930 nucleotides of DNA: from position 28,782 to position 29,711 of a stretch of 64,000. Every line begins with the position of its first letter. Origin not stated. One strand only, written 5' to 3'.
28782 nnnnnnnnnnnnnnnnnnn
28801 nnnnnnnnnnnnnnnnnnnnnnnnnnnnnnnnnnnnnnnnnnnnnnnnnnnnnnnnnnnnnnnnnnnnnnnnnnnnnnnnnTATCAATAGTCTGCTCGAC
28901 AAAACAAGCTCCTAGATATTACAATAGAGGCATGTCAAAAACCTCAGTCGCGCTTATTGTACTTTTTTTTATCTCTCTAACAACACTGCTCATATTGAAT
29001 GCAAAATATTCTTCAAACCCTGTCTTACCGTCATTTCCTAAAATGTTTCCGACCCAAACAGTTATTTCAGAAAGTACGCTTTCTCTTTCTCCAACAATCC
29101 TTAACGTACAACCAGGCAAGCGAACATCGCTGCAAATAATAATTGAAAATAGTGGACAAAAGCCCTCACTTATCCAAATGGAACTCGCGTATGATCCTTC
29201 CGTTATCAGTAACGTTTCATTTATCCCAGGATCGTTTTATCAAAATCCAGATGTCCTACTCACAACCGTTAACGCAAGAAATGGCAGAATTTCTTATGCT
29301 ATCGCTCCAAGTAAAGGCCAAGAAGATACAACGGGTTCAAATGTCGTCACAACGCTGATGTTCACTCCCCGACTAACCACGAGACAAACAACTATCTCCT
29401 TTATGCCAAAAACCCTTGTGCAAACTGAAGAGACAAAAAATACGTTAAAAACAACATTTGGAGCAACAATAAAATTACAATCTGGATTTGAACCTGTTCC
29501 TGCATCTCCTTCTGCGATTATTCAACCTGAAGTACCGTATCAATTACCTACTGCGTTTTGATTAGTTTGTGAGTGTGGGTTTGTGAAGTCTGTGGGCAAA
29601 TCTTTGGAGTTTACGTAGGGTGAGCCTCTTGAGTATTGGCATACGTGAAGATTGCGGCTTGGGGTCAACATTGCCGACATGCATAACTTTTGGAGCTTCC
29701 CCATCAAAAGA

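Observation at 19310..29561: Tandem array of paralogous surface proteins mixing cohesin-like and dockerin modules with VWA, CHRD and Ca-binding repeats, plus an embedded glycoside hydrolase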

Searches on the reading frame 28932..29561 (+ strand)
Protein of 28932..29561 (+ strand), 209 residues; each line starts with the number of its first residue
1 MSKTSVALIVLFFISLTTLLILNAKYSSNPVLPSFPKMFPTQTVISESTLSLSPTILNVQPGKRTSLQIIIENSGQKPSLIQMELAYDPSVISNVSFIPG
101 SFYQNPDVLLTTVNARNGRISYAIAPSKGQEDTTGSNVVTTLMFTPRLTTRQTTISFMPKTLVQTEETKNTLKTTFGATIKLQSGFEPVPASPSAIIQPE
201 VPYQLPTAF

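Call 3: search_protein_families(library=pfam, proteins=[window:28932-29561:+], max_evalue=1)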
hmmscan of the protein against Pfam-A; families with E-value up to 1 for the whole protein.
window:28932-29561:+ (209 aa): 1 family
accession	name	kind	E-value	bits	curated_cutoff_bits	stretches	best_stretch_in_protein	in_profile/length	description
PF00963.24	Cohesin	-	3.5e-09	37.4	24.1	1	59-176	10-132/139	Cohesin domain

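Call 4: search_protein_families(library=ncbifam, proteins=[window:28932-29561:+], max_evalue=1)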
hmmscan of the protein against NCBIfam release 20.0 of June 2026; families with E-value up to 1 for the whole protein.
window:28932-29561:+ (209 aa): 0 families

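Call 35: list_cluster_members(proteins=[P0001, window:28932-29558:+, window:25420-27750:+])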
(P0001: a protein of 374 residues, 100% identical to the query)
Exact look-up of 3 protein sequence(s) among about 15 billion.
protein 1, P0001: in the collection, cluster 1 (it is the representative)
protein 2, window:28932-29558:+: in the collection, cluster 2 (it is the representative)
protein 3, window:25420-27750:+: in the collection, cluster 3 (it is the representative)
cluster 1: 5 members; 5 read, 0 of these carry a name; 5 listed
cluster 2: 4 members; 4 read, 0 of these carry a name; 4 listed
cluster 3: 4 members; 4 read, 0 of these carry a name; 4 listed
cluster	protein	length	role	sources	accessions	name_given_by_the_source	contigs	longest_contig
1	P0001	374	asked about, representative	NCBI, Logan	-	-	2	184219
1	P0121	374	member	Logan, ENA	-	-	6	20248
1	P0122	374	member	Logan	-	-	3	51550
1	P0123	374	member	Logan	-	-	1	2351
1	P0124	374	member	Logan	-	-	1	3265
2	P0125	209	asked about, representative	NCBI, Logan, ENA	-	-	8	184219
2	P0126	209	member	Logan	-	-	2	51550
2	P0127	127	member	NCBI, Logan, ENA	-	-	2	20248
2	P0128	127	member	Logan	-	-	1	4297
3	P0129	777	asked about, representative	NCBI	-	-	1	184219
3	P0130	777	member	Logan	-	-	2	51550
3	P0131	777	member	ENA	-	-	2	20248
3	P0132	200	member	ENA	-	-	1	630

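Call 75: find_homologous_proteins(query=window:28932-29558:+, max_evalue=0.001)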
Query window:28932-29558:+ (209 aa): 16 proteins with E <= 0.001 among 233 candidates.
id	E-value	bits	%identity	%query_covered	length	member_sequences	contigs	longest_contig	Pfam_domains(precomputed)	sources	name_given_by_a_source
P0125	4.5e-124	429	100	100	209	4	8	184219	PF00963.25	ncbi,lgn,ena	-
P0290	6.0e-74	266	63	100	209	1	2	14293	PF00963.25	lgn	-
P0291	1.2e-61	226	59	89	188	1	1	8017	PF00963.25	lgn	-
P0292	2.9e-58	215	54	93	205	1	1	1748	PF00963.25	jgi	jgi:hypothetical protein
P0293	1.3e-57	213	53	95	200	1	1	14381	PF00963.25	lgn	-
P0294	2.0e-56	209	56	86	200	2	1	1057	-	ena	-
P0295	3.9e-55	205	53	93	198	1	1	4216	PF00963.25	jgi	jgi:hypothetical protein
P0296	1.9e-48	183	51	90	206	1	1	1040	PF00963.25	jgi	jgi:hypothetical protein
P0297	3.9e-47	179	50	87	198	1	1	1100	PF00963.25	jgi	jgi:hypothetical protein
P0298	2.8e-30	124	55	57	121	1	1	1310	-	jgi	jgi:hypothetical protein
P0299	2.3e-24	104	33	95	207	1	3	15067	-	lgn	-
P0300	2.7e-24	104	35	95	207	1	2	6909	PF00963.25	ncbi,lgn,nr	ncbi:MAG: hypothetical protein H0W89_07940 [Candidatus Levybacteria bacterium]|nr:hypothetical prote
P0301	2.7e-24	104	34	94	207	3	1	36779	-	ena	-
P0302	5.4e-22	97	36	94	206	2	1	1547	-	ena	-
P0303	1.4e-18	85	32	79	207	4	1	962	-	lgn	-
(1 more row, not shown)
